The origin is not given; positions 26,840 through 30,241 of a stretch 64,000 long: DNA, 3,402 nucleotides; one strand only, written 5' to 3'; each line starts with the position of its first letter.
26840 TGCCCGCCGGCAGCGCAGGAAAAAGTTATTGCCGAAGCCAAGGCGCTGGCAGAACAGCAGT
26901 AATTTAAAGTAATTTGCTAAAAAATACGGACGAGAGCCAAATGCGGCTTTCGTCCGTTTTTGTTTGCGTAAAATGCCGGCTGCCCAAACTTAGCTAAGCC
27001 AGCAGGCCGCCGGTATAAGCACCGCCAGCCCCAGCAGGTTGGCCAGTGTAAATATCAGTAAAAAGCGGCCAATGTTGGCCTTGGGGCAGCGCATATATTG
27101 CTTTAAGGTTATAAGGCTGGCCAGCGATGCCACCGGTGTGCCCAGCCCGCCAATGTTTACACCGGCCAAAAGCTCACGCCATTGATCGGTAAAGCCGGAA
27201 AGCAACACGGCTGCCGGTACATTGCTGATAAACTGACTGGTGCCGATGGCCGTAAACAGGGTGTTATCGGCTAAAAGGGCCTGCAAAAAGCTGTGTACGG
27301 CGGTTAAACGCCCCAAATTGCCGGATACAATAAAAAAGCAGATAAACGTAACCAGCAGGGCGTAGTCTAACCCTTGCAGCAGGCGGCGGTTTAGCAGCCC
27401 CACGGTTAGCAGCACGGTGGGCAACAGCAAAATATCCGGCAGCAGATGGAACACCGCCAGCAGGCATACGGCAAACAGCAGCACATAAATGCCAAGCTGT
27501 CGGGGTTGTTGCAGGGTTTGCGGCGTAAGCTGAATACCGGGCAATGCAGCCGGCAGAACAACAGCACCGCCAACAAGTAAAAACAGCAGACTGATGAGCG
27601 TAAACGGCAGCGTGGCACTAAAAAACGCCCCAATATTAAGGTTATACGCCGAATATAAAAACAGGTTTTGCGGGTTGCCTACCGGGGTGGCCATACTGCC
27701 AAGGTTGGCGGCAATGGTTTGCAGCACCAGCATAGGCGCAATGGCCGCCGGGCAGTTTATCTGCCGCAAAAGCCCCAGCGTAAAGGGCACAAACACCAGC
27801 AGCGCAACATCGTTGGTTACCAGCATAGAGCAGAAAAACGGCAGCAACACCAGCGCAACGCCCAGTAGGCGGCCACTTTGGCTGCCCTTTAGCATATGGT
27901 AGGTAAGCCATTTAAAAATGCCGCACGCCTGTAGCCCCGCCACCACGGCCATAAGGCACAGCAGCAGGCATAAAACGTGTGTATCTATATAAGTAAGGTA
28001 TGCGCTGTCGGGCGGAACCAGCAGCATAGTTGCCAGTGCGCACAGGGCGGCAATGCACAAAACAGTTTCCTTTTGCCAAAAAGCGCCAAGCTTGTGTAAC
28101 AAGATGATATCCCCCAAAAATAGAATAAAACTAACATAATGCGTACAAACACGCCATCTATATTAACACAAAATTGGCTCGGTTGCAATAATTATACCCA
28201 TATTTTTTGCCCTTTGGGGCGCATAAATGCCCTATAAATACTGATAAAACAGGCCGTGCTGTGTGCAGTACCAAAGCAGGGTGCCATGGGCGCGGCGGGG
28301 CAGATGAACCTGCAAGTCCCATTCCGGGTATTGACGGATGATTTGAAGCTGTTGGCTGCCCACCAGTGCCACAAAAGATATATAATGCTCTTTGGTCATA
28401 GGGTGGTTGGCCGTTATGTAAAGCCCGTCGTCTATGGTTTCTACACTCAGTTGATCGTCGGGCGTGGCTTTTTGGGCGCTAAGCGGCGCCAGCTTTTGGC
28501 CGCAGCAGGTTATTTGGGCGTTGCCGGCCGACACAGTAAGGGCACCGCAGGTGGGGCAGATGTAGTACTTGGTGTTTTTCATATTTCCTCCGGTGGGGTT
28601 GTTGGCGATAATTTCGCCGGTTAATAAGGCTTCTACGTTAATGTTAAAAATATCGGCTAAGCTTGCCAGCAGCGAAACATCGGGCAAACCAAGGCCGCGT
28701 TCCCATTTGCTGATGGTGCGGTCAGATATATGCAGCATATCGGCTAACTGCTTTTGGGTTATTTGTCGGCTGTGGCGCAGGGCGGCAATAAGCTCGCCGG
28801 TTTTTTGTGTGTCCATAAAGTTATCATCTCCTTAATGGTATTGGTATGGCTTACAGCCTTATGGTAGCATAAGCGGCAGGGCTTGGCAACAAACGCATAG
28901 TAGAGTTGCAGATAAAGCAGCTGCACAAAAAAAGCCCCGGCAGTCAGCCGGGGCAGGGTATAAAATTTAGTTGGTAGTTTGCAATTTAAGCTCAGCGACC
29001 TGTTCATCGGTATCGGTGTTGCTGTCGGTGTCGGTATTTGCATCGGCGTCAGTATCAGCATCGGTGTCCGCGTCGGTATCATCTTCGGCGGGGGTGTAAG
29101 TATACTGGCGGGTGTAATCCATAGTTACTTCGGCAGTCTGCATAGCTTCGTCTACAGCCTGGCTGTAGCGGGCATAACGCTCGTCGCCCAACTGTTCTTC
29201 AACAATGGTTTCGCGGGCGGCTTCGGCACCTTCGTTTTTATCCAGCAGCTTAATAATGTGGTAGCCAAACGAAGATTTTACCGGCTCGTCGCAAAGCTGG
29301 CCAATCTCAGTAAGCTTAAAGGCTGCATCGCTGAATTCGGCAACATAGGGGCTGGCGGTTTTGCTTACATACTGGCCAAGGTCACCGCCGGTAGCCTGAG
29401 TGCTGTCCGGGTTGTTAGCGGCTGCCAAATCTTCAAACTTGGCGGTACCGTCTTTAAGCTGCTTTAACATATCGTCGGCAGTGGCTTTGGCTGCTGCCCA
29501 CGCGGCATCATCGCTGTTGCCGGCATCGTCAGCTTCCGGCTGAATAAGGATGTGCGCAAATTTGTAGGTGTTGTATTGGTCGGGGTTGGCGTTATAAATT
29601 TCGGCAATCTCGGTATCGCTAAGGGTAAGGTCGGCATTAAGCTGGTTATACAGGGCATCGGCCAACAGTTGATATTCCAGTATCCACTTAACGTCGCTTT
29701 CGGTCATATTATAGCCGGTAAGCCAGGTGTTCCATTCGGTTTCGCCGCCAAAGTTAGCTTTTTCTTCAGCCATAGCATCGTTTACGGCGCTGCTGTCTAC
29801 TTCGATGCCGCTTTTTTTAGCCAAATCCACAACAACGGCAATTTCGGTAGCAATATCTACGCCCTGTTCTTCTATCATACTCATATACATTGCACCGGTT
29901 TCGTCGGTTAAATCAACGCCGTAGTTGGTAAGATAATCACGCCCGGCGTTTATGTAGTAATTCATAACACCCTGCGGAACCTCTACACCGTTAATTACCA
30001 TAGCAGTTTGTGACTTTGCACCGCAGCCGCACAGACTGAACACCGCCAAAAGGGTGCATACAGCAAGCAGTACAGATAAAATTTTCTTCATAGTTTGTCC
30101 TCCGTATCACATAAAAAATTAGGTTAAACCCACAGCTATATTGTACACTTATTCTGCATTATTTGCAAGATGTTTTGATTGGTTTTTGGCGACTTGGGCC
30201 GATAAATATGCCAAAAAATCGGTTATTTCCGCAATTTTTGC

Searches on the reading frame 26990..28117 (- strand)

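Call 5: search_protein_families(library=pfam, proteins=[window:26990-28117:-], max_evalue=0.001)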
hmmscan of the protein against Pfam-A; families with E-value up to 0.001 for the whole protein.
window:26990-28117:- (375 aa): 2 families
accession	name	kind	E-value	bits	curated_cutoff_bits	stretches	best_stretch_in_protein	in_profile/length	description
PF03600.22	CitMHS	-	3e-32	112.5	31.9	1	22-306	13-310/336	Citrate transporter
PF00939.25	Na_sulph_symp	-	1.8e-06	27.7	27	1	48-185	324-463/472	Sodium:sulfate symporter transmembrane region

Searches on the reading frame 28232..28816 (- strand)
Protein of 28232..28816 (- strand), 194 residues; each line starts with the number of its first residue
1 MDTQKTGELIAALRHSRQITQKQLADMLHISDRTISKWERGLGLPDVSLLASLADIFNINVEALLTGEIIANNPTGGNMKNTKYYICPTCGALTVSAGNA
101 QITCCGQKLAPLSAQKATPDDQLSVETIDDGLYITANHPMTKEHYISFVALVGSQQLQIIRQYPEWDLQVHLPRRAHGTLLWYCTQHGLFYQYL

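Call 5: search_protein_families(library=pfam, proteins=[window:28232-28816:-], max_evalue=0.001)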
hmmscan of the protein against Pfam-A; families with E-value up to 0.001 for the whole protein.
window:28232-28816:- (194 aa): 7 families
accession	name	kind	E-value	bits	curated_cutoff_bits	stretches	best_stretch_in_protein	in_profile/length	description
PF01381.28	HTH_3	-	2.5e-12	47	23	1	10-62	1-53/55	Helix-turn-helix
PF12844.13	HTH_19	-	1.4e-09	38.2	30.2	1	7-68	1-62/64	Helix-turn-helix domain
PF13560.12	HTH_31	-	5e-09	36.8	27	1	7-59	3-56/64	Helix-turn-helix domain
PF13384.12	HTH_23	-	7.2e-05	22.9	24.6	1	11-38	9-37/50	Homeodomain-like domain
PF01880.24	Desulfoferrodox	-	0.0003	21.7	22.2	1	136-190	34-95/98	Desulfoferrodoxin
PF13443.12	HTH_26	-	0.00042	20.9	22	1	13-65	5-58/63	Cro/C1-type HTH DNA-binding domain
PF08279.18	HTH_11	-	0.00084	19.6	25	0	9-37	5-34/55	HTH domain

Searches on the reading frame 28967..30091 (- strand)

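Call 5: search_protein_families(library=pfam, proteins=[window:28967-30091:-], max_evalue=0.001)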
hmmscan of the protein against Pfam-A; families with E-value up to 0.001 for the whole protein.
window:28967-30091:- (374 aa): 3 families
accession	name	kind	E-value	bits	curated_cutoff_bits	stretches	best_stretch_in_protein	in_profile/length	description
PF00639.27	Rotamase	-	4.3e-18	66.5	21.7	1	180-283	1-96/97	PPIC-type PPIASE domain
PF13616.12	Rotamase_3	-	6.9e-18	65.7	22.5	1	172-285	12-115/116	PPIC-type PPIASE domain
PF13145.12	Rotamase_2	-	6.4e-10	40.3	27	1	158-290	2-113/121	PPIC-type PPIASE domain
